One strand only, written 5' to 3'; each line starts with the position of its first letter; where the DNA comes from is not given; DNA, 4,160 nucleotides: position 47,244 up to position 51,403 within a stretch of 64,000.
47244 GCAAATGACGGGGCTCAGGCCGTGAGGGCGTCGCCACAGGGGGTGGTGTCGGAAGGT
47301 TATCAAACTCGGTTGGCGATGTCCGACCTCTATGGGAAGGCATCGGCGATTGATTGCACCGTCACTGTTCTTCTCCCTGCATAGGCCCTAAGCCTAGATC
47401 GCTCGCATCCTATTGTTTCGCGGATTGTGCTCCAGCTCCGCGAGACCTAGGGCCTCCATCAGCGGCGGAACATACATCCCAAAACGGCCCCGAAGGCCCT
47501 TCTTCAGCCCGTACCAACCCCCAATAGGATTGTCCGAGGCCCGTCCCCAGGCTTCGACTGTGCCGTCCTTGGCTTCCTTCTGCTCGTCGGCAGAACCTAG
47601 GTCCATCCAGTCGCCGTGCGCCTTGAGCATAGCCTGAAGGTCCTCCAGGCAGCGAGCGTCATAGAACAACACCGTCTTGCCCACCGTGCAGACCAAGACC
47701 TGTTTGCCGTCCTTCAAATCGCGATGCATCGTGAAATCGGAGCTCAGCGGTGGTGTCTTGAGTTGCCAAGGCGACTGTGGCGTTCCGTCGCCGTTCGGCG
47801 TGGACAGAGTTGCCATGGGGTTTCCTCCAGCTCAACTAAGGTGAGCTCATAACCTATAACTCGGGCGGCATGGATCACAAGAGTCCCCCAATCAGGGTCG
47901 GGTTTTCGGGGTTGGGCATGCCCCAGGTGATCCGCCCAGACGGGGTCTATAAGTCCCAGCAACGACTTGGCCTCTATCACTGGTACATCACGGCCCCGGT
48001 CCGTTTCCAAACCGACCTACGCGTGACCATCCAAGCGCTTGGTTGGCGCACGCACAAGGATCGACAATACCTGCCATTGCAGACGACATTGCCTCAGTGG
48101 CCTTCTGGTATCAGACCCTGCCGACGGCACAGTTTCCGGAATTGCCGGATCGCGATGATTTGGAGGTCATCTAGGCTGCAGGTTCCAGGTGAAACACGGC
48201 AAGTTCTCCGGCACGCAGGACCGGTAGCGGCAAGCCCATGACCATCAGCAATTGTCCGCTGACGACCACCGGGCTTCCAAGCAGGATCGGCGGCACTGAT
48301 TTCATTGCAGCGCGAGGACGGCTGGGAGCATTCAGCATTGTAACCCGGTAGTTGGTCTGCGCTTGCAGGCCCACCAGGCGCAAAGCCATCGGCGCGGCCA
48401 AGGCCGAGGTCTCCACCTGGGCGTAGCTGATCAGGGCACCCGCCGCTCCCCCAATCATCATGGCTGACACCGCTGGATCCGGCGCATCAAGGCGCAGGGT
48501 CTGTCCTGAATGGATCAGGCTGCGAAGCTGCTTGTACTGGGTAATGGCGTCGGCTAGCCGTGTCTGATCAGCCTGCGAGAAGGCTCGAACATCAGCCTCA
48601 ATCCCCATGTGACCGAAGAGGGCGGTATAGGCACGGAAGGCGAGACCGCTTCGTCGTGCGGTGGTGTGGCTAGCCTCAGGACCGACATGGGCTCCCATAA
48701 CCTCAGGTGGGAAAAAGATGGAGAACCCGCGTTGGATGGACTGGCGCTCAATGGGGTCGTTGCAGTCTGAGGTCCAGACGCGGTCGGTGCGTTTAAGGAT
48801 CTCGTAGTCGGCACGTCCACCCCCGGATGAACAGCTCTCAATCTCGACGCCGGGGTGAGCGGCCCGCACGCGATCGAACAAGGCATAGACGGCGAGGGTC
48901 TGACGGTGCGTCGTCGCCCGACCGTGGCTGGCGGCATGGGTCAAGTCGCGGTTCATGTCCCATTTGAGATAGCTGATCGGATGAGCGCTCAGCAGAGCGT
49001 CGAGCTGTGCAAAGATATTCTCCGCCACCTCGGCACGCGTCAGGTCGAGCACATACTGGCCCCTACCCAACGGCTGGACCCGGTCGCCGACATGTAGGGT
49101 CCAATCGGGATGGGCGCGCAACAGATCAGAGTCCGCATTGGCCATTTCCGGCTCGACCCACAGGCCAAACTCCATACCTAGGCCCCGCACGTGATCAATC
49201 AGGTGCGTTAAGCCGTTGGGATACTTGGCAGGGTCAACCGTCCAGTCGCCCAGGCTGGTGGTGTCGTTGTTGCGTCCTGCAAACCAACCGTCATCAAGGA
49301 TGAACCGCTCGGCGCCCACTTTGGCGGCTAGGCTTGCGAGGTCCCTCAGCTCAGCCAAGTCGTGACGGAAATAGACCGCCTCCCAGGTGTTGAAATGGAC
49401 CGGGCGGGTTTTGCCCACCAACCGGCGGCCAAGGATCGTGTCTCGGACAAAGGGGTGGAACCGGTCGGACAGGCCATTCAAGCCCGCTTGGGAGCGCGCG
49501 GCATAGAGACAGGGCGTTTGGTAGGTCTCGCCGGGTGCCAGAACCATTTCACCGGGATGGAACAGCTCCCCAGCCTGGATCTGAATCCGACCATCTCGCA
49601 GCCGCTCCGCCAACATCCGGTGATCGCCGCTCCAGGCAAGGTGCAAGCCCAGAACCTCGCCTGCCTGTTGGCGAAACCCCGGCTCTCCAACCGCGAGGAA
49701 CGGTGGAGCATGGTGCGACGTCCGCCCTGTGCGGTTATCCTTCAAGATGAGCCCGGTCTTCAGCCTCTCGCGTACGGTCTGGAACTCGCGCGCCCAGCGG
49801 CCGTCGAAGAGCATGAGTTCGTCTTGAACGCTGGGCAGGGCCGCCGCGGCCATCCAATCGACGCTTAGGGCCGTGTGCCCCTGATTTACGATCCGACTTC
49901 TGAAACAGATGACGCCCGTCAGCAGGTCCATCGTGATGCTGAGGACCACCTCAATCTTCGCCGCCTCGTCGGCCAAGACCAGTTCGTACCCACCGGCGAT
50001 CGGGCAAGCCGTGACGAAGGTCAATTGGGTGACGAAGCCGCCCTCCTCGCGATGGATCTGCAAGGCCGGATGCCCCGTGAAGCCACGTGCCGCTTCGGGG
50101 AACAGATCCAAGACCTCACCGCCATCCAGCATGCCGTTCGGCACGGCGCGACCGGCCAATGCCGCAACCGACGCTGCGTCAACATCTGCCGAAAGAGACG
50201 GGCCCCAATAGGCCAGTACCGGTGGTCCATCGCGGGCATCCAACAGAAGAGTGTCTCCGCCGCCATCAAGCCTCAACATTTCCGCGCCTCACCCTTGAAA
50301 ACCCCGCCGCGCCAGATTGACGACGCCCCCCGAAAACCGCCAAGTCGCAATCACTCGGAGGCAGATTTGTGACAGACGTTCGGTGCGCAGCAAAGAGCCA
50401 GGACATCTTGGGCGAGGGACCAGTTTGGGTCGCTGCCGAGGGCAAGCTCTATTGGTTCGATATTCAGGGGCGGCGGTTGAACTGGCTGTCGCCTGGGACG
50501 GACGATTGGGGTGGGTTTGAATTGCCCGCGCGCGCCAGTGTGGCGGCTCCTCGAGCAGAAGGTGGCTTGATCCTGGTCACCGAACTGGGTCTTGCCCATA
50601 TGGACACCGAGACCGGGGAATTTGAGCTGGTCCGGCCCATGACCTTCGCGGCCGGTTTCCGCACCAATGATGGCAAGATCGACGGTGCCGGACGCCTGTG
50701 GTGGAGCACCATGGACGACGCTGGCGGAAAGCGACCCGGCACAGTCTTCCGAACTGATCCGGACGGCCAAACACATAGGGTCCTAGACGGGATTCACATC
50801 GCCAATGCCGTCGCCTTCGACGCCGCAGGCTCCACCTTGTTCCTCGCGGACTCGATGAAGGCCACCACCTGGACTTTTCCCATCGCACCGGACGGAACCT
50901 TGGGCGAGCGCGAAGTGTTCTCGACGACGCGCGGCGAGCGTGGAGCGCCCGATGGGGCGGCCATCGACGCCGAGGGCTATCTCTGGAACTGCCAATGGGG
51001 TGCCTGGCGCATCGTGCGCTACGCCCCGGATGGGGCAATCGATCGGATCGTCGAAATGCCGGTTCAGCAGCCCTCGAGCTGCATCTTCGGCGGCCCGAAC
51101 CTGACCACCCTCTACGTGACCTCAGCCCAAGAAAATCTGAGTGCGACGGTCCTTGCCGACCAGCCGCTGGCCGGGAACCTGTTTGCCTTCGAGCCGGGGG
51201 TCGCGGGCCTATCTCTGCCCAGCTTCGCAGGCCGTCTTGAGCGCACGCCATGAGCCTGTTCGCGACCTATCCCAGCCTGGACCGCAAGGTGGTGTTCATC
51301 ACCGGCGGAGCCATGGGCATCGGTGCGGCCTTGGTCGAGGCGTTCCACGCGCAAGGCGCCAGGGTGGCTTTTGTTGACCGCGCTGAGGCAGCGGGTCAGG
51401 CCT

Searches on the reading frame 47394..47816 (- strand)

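Call 81: search_protein_families(library=pfam, proteins=[window:47394-47816:-], max_evalue=0.001)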
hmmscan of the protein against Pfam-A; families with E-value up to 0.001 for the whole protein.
window:47394-47816:- (140 aa): 1 family
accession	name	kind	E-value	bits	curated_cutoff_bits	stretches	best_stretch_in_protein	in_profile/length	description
PF21619.2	DUF6855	-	3e-70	234.6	27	1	10-140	2-132/132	Family of unknown function (DUF6855)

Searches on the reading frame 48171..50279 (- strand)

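Call 81: search_protein_families(library=pfam, proteins=[window:48171-50279:-], max_evalue=0.001)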
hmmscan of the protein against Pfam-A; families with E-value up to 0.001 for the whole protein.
window:48171-50279:- (702 aa): 4 families
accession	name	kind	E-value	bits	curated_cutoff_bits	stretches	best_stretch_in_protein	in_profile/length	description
PF02065.24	Melibiase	-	9.3e-121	403.5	27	1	252-592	1-347/347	Melibiase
PF16875.11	Glyco_hydro_36N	-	1.6e-44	152.7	27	1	20-237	3-242/253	Glycosyl hydrolase family 36 N-terminal domain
PF16874.11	Glyco_hydro_36C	-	1.5e-05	25.8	27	1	615-691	14-70/77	Glycosyl hydrolase family 36 C-terminal domain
PF01055.32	Glyco_hydro_31_2nd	-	7.1e-05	22.7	23.5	1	319-465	34-190/328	Glycosyl hydrolases family 31 TIM-barrel domain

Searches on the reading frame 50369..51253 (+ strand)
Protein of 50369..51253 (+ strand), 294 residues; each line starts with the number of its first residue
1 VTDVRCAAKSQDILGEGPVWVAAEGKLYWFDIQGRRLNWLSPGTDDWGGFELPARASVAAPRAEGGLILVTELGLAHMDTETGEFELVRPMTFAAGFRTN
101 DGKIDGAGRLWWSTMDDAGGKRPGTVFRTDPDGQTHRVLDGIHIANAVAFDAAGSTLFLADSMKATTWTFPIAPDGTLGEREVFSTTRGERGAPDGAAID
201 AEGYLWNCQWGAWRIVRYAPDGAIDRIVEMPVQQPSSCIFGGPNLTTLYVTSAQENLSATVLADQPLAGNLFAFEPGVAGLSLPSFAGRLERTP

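Call 81: search_protein_families(library=pfam, proteins=[window:50369-51253:+], max_evalue=0.001)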
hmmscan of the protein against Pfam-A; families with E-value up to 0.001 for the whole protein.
window:50369-51253:+ (294 aa): 1 family
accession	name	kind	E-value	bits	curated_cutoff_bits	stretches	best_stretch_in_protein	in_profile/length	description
PF08450.18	SGL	-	5e-73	246.2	26.3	1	14-254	1-246/246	SMP-30/Gluconolactonase/LRE-like region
